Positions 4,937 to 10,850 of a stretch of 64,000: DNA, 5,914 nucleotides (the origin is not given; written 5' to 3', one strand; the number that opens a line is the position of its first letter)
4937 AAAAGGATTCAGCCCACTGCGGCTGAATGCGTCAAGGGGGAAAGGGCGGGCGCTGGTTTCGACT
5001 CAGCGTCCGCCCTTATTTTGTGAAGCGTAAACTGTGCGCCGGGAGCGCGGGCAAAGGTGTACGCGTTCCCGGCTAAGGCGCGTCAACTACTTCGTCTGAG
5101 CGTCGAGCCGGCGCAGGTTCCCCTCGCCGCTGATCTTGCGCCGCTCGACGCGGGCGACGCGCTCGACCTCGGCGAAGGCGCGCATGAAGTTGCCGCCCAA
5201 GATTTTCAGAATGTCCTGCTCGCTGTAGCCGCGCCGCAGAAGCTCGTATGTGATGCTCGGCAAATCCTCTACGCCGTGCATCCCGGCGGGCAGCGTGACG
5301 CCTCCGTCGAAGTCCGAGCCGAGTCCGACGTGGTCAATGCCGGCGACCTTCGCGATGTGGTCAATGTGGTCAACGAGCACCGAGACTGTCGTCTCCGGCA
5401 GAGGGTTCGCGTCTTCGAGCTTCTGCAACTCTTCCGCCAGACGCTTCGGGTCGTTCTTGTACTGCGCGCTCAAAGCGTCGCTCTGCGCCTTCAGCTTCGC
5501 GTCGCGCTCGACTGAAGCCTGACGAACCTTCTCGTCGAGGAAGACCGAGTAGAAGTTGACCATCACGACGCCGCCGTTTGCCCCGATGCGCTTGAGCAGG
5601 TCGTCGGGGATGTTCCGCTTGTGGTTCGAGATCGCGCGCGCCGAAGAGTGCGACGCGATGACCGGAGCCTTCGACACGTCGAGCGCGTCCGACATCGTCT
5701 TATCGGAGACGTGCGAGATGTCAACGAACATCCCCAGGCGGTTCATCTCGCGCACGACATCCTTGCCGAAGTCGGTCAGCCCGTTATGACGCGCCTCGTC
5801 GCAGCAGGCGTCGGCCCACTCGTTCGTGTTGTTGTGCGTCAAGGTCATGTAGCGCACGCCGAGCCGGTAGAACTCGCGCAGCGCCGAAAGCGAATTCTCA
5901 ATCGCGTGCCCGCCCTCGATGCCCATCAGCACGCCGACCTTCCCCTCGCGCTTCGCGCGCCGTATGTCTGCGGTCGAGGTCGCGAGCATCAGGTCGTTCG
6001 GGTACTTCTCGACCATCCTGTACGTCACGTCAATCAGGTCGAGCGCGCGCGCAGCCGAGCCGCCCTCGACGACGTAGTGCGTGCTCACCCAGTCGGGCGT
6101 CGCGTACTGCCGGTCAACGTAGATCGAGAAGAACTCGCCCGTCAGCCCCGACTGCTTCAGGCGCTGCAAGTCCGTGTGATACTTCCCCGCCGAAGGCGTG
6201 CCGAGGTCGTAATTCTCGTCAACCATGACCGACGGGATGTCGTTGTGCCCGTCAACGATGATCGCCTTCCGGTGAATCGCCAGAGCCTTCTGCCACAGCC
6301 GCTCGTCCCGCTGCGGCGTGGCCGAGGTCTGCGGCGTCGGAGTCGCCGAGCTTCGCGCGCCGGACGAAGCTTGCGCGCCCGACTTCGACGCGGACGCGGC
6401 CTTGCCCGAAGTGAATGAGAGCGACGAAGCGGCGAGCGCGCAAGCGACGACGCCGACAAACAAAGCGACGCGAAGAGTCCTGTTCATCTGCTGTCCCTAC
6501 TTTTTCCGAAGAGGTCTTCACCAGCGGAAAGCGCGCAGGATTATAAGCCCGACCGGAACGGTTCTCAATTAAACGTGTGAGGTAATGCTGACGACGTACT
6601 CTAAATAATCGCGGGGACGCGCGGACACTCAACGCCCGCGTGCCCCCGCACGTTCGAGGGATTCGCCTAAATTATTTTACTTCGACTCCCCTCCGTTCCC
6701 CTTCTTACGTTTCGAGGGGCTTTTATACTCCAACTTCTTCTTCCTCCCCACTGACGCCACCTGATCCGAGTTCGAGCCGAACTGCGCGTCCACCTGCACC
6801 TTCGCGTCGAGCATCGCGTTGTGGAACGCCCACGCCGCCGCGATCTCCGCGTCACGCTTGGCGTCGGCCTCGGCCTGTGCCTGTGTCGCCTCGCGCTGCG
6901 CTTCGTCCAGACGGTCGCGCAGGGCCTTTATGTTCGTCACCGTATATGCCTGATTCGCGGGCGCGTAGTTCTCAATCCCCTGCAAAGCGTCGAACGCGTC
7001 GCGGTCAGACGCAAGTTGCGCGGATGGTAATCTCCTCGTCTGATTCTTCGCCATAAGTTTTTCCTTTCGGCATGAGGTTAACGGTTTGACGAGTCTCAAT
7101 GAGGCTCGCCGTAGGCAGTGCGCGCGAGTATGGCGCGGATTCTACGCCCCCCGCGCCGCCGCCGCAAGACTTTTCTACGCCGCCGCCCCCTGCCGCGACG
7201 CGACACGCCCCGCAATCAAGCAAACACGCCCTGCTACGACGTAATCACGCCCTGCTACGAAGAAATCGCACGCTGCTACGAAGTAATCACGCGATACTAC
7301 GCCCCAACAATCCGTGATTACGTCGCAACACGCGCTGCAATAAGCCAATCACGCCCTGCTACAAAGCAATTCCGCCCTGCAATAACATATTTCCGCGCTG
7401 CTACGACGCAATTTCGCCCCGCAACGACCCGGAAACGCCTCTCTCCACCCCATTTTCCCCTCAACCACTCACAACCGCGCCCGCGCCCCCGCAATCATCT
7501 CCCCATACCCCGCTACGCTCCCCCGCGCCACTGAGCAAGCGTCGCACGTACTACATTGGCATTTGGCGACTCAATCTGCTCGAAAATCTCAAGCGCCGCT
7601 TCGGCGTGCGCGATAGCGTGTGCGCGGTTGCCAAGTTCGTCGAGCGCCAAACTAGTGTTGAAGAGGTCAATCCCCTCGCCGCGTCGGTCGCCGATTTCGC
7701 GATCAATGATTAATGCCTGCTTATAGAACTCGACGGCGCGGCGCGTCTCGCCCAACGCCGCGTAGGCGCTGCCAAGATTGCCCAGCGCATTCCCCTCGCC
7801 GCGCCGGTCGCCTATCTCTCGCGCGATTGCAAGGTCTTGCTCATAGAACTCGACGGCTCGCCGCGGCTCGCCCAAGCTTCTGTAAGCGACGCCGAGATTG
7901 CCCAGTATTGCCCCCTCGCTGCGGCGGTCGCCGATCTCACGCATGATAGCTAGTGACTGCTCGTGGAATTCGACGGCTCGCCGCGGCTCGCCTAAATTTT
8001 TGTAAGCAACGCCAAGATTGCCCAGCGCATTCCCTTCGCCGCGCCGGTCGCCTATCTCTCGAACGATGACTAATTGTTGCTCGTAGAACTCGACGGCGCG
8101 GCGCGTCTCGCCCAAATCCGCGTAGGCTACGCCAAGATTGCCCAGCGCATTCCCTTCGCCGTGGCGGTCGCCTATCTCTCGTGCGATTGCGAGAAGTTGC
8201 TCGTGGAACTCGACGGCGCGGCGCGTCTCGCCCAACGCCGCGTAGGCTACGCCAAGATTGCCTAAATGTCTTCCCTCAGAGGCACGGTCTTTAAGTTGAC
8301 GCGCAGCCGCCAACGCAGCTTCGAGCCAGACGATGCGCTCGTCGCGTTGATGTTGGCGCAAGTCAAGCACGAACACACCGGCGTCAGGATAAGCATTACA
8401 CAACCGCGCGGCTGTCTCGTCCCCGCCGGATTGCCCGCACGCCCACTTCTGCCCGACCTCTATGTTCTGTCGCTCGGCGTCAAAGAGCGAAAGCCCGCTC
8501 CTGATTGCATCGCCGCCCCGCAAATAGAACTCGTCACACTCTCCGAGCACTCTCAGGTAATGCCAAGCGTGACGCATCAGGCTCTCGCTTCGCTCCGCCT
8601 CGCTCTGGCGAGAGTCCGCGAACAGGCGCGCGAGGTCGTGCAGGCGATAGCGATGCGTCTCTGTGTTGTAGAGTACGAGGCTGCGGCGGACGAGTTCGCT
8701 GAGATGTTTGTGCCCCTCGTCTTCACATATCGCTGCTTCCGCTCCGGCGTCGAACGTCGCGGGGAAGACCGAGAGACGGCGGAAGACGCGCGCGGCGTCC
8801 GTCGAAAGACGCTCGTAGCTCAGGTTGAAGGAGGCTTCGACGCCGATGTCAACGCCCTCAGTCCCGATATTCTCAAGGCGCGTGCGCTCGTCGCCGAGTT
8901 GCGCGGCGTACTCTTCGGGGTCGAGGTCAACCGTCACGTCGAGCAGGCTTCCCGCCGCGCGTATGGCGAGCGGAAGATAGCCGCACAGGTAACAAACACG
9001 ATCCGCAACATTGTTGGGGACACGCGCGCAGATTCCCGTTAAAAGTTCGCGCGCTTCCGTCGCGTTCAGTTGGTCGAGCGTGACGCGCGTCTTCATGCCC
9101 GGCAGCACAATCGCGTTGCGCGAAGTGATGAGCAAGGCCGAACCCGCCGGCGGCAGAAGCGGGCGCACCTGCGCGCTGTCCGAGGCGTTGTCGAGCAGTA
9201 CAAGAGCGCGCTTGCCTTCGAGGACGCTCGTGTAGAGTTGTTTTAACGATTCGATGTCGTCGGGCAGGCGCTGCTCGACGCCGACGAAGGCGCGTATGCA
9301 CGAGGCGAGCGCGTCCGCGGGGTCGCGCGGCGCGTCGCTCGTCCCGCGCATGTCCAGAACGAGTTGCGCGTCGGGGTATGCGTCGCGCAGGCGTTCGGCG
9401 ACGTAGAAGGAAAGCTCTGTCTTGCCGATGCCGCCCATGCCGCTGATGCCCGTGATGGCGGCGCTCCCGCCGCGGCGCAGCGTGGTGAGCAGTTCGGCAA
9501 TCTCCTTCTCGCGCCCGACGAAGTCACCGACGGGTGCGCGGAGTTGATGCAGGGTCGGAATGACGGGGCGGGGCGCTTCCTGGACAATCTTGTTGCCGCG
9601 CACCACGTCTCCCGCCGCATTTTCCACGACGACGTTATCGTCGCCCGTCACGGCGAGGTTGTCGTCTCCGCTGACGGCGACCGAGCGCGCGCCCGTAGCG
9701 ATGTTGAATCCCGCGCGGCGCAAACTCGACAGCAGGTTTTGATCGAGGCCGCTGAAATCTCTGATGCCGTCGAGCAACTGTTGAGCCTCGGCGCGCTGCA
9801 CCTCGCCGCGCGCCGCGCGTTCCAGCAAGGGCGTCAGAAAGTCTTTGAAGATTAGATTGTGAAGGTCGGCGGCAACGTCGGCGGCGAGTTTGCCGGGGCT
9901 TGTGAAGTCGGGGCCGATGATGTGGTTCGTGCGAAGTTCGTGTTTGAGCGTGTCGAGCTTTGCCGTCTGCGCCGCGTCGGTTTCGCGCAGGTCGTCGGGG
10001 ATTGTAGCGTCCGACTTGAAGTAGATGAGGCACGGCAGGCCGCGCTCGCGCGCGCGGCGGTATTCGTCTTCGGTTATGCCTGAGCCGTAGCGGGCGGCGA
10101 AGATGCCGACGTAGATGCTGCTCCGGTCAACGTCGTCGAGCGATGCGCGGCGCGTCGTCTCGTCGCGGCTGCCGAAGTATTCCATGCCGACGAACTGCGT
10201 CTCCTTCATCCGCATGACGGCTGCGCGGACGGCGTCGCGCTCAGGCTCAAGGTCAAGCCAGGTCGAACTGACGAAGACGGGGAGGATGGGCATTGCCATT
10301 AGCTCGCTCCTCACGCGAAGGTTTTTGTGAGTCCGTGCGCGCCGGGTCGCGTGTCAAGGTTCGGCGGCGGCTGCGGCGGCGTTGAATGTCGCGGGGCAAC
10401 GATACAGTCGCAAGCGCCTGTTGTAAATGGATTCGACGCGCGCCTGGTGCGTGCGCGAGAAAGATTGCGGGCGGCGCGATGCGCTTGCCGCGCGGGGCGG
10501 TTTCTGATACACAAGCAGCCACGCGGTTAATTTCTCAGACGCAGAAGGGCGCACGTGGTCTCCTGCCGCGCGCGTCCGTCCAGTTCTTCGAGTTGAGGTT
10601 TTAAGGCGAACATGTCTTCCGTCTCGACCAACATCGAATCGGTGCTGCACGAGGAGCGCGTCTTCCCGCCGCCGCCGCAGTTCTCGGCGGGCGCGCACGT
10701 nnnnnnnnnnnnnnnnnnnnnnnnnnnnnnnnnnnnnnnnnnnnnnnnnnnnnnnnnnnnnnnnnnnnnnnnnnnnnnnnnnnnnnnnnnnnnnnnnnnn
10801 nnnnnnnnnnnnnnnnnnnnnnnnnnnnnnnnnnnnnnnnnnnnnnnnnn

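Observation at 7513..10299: NLR-like STAND NTPase with a DUF4062-type N-terminal domain: candidate single-gene immune sensor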

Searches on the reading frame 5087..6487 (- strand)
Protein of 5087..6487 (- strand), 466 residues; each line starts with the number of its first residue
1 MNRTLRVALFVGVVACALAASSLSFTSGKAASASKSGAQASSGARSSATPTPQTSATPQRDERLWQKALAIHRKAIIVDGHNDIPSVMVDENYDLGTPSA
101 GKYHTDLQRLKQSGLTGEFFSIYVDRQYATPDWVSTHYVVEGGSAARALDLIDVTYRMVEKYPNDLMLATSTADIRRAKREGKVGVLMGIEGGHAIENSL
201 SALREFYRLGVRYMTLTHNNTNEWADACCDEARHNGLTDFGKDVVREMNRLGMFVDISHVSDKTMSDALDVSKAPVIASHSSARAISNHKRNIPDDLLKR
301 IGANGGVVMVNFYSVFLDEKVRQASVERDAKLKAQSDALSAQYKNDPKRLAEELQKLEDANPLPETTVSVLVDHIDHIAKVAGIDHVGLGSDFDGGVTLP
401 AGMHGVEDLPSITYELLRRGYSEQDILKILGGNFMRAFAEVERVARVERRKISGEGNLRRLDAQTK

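Call 3: search_protein_families(library=pfam, proteins=[window:5087-6487:-], max_evalue=0.01)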
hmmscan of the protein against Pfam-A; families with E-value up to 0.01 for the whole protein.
window:5087-6487:- (466 aa): 1 family
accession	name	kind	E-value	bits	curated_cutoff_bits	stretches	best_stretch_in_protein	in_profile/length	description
PF01244.27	Peptidase_M19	-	2.8e-117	391.9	26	1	71-439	2-318/319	Membrane dipeptidase (Peptidase family M19)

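Call 22: find_related_loci(query=window:5087-6487:-, collection=genome_contigs, flank=10000)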
Query window:5087-6487:- (466 aa) in genome_contigs; peptide patterns used: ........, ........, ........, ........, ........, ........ (x = any residue, [..] = any of these).
422 stretches matched a pattern; 362 encode a relative of the query (tblastn E <= 1e-3); the best 80 are kept; 80 distinct loci.
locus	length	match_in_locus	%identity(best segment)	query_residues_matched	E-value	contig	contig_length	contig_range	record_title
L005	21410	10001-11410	87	1-466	0e+0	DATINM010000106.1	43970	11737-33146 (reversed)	MAG TPA_asm: Pyrinomonadaceae bacterium isolate SMAG_U15796 k141_1461563, whole genome shotgun sequence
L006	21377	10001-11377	84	1-466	0e+0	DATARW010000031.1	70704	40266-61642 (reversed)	MAG TPA_asm: Pyrinomonadaceae bacterium isolate SMAG_U5504 k141_855443, whole genome shotgun sequence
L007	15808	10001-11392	80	1-466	0e+0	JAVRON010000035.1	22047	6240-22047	MAG: Acidobacteriota bacterium isolate BP_26 scaffold_5901262, whole genome shotgun sequence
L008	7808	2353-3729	77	1-466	0e+0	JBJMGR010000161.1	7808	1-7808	MAG: Pyrinomonadaceae bacterium isolate H3_18_all_fractions_metab_conc_6_64_56 k255_2433266, whole genome shotgun sequen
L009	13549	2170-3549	77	1-466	0e+0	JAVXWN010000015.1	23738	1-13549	MAG: Acidobacteriota bacterium isolate BP_31 scaffold_2111072, whole genome shotgun sequence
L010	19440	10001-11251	81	50-466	0e+0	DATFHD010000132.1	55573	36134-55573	MAG TPA_asm: Pyrinomonadaceae bacterium isolate SMAG_U8680 k141_519140, whole genome shotgun sequence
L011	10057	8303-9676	74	1-462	0e+0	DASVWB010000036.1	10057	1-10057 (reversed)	MAG TPA_asm: Pyrinomonadaceae bacterium isolate SMAG_U3359 k141_528507, whole genome shotgun sequence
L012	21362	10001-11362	72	1-466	0e+0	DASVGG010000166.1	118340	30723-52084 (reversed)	MAG TPA_asm: Pyrinomonadaceae bacterium isolate SMAG_U2109 k141_706883, whole genome shotgun sequence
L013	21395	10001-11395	74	1-466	0e+0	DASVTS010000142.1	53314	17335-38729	MAG TPA_asm: Pyrinomonadaceae bacterium isolate SMAG_U3297 k141_53696, whole genome shotgun sequence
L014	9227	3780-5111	74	20-466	0e+0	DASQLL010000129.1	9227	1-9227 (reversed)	MAG TPA_asm: Pyrinomonadaceae bacterium isolate SMAG_U11937 k141_1104284, whole genome shotgun sequence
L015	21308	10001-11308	71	27-466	0e+0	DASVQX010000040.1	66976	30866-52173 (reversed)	MAG TPA_asm: Pyrinomonadaceae bacterium isolate SMAG_U3219 k141_158628, whole genome shotgun sequence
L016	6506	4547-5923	71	1-462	0e+0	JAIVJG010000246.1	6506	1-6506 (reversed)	MAG: Acidobacteria bacterium isolate MAG42 MTG42_6109, whole genome shotgun sequence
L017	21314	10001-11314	73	26-466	0e+0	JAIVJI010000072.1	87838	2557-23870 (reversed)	MAG: Acidobacteria bacterium isolate MAG45 MTG45_494, whole genome shotgun sequence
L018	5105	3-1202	78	67-466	0e+0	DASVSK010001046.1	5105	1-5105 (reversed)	MAG TPA_asm: Pyrinomonadaceae bacterium isolate SMAG_U3260 k141_225023, whole genome shotgun sequence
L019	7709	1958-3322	70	1-461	0e+0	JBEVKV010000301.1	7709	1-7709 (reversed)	MAG: Pyrinomonadaceae bacterium isolate T4R1UO_autometa_bin_0001 T4R1UO_autometa_bin_0001_k133_5787524, whole genome sho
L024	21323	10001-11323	68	1-462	0e+0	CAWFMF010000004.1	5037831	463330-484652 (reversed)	MAG: uncultured Acidobacteriota bacterium isolate MFD04212.bin.1.294 genome assembly, contig: contig_41, whole genome sh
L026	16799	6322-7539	73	60-465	0e+0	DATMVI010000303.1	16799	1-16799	MAG TPA_asm: Pyrinomonadaceae bacterium isolate SMAG_U13064 k141_517674, whole genome shotgun sequence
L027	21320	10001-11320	67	1-462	0e+0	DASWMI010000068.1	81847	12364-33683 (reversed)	MAG TPA_asm: Pyrinomonadaceae bacterium isolate SMAG_U3383 k141_43716, whole genome shotgun sequence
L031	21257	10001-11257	68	32-466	0e+0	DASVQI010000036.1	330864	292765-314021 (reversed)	MAG TPA_asm: Pyrinomonadaceae bacterium isolate SMAG_U3204 k141_388404, whole genome shotgun sequence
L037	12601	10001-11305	65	10-461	0e+0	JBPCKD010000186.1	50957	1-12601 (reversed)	MAG: Pyrinomonadaceae bacterium isolate TH_ant_mag_43 S1Ck127_5795463_flag_0_multi_14.0000_len_50957, whole genome shotg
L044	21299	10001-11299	63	16-466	0e+0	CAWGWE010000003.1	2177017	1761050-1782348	MAG: Pyrinomonadaceae bacterium isolate MFD09206.bin.2.123 genome assembly, contig: contig_295, whole genome shotgun seq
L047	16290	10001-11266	64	16-461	0e+0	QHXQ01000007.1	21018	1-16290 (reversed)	MAG: Acidobacteria bacterium isolate gp4 AA16 14_0919_09_20cm_scaffold_1164_curated, whole genome shotgun sequence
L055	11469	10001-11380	60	1-464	0e+0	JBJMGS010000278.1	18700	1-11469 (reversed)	MAG: Pyrinomonadaceae bacterium isolate H2_16_all_fractions_metab_121_65_12 k255_6172384, whole genome shotgun sequence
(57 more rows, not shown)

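Call 26: search_protein_families(library=pfam, proteins=[L024:8591-9943:+, L010:8432-9955:-, L027:5167-8355:-, L044:6341-7681:-, L013:2161-5436:-, L013:5730-6512:+, L015:7507-9663:+, L011:4400-6151:+, L031:8240-9859:+, L055:8624-9874:+], max_evalue=0.001)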
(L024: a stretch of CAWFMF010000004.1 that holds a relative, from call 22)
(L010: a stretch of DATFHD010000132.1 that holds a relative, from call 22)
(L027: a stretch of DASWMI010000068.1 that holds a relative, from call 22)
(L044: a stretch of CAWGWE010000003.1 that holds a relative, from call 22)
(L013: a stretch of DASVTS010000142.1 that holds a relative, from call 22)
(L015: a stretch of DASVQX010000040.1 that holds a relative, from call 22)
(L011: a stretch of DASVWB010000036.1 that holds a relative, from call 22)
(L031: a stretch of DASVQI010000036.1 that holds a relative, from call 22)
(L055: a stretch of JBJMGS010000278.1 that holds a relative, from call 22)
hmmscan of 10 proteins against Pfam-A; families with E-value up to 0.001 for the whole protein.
L024:8591-9943:+ (450 aa): 9 families
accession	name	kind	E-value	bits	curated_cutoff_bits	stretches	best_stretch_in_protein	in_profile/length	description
PF13185.12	GAF_2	-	2.2e-19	70.5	28.6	1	156-301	2-136/136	GAF domain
PF00989.32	PAS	-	3.4e-13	50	22.6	1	24-132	6-113/113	PAS fold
PF13426.13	PAS_9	-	3.5e-13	50.2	27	1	30-134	2-103/103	PAS domain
PF08448.16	PAS_4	-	8.2e-13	49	23.1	1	26-137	2-110/110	PAS fold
PF01740.26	STAS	-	4.6e-12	46.1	22.6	1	332-432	4-103/106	STAS domain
PF01590.32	GAF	-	6.2e-09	36.9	22.4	1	159-300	3-133/133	GAF domain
PF13188.13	PAS_8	-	1.2e-08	35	21.8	1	20-66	2-45/65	PAS domain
PF13492.12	GAF_3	-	5.8e-07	30.4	27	1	166-302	10-129/129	GAF domain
PF13466.11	STAS_2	-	9.1e-06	26.2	29.2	1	343-421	3-79/80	STAS domain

L010:8432-9955:- (507 aa): 0 families

L027:5167-8355:- (1062 aa): 4 families
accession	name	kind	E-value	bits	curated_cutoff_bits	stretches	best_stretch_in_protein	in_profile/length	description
PF07494.17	Reg_prop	-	1.3e-29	98.9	20.4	1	79-102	1-24/24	Two component regulator propeller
PF02518.31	HATPase_c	-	8.6e-10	39.5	26.4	1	960-1051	2-108/111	Histidine kinase-, DNA gyrase B-, and HSP90-like ATPase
PF13581.12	HATPase_c_2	-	8.4e-07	29.5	27.4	1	963-1049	31-126/127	Histidine kinase-like ATPase domain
PF07730.19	HisKA_3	-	1.1e-06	29.6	24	1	848-914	1-68/68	Histidine kinase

L044:6341-7681:- (446 aa): 11 families
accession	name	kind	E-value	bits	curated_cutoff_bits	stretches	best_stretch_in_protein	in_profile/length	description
PF12796.13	Ank_2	-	1.3e-32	112.7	27.3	3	354-437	4-84/90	Ankyrin repeats (3 copies)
PF00023.36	Ank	-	1.5e-28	97.7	21.1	3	283-311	4-32/33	Ankyrin repeat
PF13637.12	Ank_4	-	2.9e-24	85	22.7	3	252-301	1-50/50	Ankyrin repeats (many copies)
PF13620.12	CarboxypepD_reg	-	2.4e-19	69.9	32.3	1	137-217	1-81/82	Carboxypeptidase regulatory-like domain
PF13857.12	Ank_5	-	3.9e-16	59.4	27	2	366-420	1-56/56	Ankyrin repeats (many copies)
PF13606.12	Ank_3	-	8.3e-13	47.6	22.3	0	283-308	4-29/30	Ankyrin repeat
PF13715.12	CarbopepD_reg_2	-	5.3e-08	33.2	32.2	1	138-203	1-63/88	CarboxypepD_reg-like domain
PF17210.9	SdrD_B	-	1.5e-06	28.8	29.7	1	142-230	16-101/112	SdrD B-like domain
PF14686.12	fn3_3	-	2.6e-05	24.4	24.4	1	152-200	13-61/75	Polysaccharide lyase family 4, domain II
PF24025.1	Ig_DR_A0283-like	-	7.2e-05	23.5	27.1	1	131-206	2-78/102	DR_A0283-like, Ig-like domain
PF23745.1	ANK_LRRK2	-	0.00015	22.1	27.5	0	264-368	13-114/130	LRRK2 ANK repeat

L013:2161-5436:- (1091 aa): 3 families
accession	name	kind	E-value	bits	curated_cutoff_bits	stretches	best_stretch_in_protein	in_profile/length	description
PF17957.7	Big_7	-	2.6e-34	118.1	24.1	2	645-715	1-70/70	Bacterial Ig domain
PF13946.11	DUF4214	-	1.3e-12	48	23.2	1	844-899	22-70/72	Domain of unknown function (DUF4214)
PF01833.30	TIG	-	3.4e-09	37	20.9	1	80-158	1-82/84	IPT/TIG domain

L013:5730-6512:+ (260 aa): 1 family
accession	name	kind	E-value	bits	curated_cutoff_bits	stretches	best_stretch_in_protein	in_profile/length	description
PF13424.12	TPR_12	-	1.1e-05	26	30.1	1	187-240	22-77/77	Tetratricopeptide repeat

L015:7507-9663:+ (718 aa): 0 families

L011:4400-6151:+ (583 aa): 0 families

L031:8240-9859:+ (539 aa): 8 families
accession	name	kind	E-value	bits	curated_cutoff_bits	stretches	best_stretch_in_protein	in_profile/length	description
PF00990.26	GGDEF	-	1.2e-40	139.4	23.8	1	370-526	2-160/161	Diguanylate cyclase, GGDEF domain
PF00989.32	PAS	-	1.6e-26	93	22.6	2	245-355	1-113/113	PAS fold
PF13426.13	PAS_9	-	5.4e-22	78.4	27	2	261-357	7-103/103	PAS domain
PF08448.16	PAS_4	-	4.5e-19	69.1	23.1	2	125-234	1-109/110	PAS fold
PF13493.11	DUF4118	-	2.5e-18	66.2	28.4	1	12-114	1-104/107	Domain of unknown function (DUF4118)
PF08447.18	PAS_3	-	9.4e-18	64.7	25.6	2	143-227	3-89/89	PAS fold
PF13188.13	PAS_8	-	1.1e-13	51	21.8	2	245-291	1-48/65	PAS domain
PF08670.17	MEKHLA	-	0.0001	22.6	23.7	0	229-333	13-117/143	MEKHLA domain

L055:8624-9874:+ (416 aa): 1 family
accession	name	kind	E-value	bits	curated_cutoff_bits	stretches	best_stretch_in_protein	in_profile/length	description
PF01734.28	Patatin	-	1.2e-28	101.1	27.7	1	32-296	1-188/191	Patatin-like phospholipase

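Call 27: search_protein_families(library=pfam, proteins=[L012:8578-9876:-, L013:8161-9921:+, L037:3219-3920:+, L037:4485-5393:-, L044:4659-5270:+, L017:6567-8648:-, L047:9050-9838:+, L026:3936-4676:+], max_evalue=0.001)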
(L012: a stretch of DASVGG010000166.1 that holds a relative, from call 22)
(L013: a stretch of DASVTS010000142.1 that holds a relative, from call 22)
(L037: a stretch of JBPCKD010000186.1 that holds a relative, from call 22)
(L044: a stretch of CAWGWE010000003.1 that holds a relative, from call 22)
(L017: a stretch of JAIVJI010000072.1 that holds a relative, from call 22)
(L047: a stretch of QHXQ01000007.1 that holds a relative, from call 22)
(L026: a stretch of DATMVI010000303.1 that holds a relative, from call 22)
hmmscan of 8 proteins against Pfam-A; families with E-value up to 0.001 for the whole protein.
L012:8578-9876:- (432 aa): 0 families

L013:8161-9921:+ (586 aa): 3 families
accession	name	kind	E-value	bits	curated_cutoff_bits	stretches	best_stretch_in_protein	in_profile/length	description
PF13360.13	PQQ_2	-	1.4e-27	97.3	27.6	2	247-411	4-142/233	Outer membrane protein assembly factor BamB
PF13570.13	Beta-prop_ACSF4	-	7.3e-11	42.5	133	1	248-539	73-324/329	Beta-alanine-activating enzyme, beta-propeller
PF01011.28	PQQ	-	1.3e-10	41.1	26.7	0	307-371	507-576/595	Glucose/ethanol/alcohol dehydrogenase, beta-propeller domain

L037:3219-3920:+ (233 aa): 1 family
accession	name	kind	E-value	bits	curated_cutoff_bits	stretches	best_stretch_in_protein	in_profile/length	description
PF01904.24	DUF72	-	8.1e-65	219.3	25.3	1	20-230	1-217/217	Protein of unknown function DUF72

L037:4485-5393:- (302 aa): 1 family
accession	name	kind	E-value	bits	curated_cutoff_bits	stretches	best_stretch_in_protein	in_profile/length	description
PF04227.17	Indigoidine_A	-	4.9e-111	371.2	25.2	1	12-297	1-289/291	Indigoidine synthase A like protein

L044:4659-5270:+ (203 aa): 2 families
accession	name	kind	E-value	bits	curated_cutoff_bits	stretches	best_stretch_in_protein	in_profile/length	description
PF13240.11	Zn_Ribbon_1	-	0.00011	22.3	25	1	5-25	1-21/23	zinc-ribbon domain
PF13248.11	Zn_ribbon_3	-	0.0003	20.6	27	1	3-27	2-26/26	zinc-ribbon domain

L017:6567-8648:- (693 aa): 0 families

L047:9050-9838:+ (262 aa): 0 families

L026:3936-4676:+ (246 aa): 10 families
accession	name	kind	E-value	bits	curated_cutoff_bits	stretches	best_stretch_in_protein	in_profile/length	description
PF13649.12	Methyltransf_25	-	2.1e-23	83.2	27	1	103-199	1-97/97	Methyltransferase domain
PF08241.18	Methyltransf_11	-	1.6e-21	77.2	21.2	1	104-201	1-93/95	Methyltransferase domain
PF13847.12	Methyltransf_31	-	6.4e-20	71.8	27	1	99-216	3-121/145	Methyltransferase domain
PF08242.18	Methyltransf_12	-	1.3e-15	58.3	30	1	104-201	1-98/98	Methyltransferase domain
PF01209.24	Ubie_methyltran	-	2.7e-15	56.8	20.1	1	89-209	37-157/233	ubiE/COQ5 methyltransferase family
PF05175.20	MTS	-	2.4e-08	34.3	23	1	91-206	23-141/170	Methyltransferase small domain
PF13489.12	Methyltransf_23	-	8.2e-07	29.3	27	1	97-210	20-123/164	Methyltransferase domain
PF05148.21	Methyltransf_8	-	3.1e-06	27.7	27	1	159-223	115-179/219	Hypothetical methyltransferase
PF02353.26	CMAS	-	3.5e-05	23.7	27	1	91-205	54-166/273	Mycolic acid cyclopropane synthetase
PF06325.19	PrmA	-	8.9e-05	22.6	22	1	95-149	157-210/296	Ribosomal protein L11 methyltransferase (PrmA)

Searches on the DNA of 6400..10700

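Call 65: search_rna_families(source=window, start=6400, end=10700, threshold=evalue, max_evalue=1)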
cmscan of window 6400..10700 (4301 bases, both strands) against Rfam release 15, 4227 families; matches with E-value up to 1: 0.
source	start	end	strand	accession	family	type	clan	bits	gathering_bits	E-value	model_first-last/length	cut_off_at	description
